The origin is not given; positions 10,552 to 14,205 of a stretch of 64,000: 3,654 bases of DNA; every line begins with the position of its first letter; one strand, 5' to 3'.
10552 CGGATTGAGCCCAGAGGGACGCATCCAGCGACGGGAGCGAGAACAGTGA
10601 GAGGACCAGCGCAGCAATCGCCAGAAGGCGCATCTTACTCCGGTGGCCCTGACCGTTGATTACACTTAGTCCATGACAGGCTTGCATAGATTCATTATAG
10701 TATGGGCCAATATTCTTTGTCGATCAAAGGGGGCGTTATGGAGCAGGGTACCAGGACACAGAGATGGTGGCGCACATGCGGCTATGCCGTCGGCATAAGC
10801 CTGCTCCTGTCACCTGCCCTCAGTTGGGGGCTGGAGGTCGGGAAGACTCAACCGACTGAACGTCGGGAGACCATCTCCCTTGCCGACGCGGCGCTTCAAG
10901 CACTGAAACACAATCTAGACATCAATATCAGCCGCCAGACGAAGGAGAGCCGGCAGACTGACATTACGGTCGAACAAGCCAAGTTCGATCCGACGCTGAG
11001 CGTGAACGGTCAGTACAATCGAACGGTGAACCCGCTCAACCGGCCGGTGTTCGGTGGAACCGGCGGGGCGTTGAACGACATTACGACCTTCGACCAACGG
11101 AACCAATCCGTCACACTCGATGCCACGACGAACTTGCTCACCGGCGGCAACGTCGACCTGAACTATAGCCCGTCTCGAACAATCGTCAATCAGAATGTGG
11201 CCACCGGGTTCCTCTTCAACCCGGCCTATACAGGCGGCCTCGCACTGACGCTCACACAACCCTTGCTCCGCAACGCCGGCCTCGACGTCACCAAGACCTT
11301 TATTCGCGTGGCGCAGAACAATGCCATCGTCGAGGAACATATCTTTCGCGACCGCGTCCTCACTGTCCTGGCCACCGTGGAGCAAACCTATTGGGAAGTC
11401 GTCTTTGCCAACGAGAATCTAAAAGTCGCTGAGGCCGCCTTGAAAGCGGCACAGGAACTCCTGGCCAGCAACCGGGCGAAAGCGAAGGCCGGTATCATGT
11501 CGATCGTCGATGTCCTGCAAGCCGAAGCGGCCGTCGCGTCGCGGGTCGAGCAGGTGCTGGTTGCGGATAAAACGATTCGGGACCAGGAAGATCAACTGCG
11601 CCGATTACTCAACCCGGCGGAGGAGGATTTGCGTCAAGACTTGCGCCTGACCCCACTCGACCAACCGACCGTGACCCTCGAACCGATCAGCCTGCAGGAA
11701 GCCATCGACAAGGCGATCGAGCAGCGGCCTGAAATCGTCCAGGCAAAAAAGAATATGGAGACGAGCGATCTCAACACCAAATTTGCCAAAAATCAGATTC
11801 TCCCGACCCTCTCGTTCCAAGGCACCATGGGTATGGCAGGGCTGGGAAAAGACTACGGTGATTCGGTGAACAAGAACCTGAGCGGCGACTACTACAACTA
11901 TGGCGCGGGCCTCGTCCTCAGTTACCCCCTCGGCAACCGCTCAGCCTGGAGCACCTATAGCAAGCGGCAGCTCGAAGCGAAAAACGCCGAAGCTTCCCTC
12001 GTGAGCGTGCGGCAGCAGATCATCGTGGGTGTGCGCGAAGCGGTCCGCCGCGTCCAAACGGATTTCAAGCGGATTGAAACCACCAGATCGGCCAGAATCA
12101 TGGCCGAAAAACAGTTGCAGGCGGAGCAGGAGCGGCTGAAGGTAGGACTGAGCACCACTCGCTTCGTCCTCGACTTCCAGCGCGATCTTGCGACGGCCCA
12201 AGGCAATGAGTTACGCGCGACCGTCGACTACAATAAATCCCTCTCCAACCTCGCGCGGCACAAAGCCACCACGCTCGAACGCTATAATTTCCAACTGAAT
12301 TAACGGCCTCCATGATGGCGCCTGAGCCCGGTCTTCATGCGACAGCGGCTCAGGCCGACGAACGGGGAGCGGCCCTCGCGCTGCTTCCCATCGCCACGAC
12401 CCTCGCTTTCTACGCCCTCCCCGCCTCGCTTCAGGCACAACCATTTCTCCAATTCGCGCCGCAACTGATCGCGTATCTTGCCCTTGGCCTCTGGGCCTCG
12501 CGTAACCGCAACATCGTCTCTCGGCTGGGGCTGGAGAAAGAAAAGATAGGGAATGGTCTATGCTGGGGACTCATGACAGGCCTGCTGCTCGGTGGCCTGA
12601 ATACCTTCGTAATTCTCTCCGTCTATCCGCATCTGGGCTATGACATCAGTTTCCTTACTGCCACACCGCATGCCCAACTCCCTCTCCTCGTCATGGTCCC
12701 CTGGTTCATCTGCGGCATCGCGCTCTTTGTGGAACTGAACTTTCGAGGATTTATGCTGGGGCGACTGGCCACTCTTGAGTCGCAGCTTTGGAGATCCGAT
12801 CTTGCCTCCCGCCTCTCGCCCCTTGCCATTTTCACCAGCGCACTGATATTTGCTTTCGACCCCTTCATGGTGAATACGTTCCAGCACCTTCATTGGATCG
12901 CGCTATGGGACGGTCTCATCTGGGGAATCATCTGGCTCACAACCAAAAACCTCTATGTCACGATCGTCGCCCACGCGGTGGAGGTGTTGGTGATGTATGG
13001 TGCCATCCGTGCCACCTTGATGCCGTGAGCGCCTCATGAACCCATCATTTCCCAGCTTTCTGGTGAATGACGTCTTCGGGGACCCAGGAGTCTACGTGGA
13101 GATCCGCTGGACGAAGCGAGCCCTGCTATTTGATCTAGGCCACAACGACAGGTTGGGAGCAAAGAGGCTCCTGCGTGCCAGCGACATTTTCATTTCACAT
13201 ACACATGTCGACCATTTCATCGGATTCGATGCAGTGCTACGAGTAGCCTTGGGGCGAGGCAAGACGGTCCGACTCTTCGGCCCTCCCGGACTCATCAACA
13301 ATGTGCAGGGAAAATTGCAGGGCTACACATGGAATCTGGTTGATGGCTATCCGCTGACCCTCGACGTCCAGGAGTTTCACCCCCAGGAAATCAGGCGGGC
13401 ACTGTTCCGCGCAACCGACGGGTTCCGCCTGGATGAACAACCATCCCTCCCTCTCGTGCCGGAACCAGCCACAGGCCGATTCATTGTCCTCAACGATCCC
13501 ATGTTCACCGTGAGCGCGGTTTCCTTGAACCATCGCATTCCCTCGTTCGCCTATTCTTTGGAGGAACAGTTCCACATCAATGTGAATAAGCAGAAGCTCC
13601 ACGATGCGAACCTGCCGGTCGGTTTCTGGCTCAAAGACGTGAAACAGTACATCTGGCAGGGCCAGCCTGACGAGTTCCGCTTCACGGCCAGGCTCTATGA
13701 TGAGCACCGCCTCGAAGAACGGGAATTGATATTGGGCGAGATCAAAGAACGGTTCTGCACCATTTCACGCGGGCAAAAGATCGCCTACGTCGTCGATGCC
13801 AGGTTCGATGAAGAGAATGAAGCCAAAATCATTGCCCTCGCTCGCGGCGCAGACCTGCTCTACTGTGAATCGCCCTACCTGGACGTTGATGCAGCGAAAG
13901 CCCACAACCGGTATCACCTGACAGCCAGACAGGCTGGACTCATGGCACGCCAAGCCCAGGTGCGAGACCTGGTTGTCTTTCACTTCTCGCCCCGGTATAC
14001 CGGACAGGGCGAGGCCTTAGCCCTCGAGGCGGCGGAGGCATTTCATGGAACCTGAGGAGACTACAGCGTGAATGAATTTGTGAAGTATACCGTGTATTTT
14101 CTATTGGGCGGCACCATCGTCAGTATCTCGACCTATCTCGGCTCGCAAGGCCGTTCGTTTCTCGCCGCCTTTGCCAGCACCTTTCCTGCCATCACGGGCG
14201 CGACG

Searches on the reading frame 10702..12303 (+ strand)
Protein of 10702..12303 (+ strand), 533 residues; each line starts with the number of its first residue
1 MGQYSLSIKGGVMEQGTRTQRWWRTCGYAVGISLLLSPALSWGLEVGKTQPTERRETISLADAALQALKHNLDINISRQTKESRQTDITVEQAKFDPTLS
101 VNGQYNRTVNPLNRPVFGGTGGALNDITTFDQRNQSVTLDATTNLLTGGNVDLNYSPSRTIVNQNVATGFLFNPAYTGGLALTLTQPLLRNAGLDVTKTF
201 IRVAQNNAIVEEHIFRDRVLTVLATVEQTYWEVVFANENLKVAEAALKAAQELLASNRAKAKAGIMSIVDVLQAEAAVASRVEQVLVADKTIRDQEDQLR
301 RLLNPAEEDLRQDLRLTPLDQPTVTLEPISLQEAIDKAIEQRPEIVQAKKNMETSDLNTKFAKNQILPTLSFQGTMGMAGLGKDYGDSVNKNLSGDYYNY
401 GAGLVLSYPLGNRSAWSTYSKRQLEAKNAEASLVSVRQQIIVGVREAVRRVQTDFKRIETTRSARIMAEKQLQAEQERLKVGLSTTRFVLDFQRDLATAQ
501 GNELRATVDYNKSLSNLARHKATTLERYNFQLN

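Call 46: search_protein_families(library=pfam, proteins=[window:10702-12303:+], max_evalue=0.001)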
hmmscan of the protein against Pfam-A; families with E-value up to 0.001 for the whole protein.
window:10702-12303:+ (533 aa): 1 family
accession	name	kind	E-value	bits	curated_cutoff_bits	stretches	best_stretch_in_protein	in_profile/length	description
PF02321.23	OEP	-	7.7e-49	166.5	22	2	331-519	1-184/187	Outer membrane efflux protein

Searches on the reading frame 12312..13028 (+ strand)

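Call 46: search_protein_families(library=pfam, proteins=[window:12312-13028:+], max_evalue=0.001)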
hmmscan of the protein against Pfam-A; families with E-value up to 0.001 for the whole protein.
window:12312-13028:+ (238 aa): 1 family
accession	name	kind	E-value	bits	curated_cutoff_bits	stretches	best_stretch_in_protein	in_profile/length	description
PF02517.21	Rce1-like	-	7.9e-07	29.7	22.4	1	125-223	4-89/93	Type II CAAX prenyl endopeptidase Rce1-like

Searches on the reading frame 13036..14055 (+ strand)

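Call 46: search_protein_families(library=pfam, proteins=[window:13036-14055:+], max_evalue=0.001)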
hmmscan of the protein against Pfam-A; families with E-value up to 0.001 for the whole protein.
window:13036-14055:+ (339 aa): 1 family
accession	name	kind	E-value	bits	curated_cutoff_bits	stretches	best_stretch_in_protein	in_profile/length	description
PF12706.13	Lactamase_B_2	-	3e-08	34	27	0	48-92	31-72/200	Beta-lactamase superfamily domain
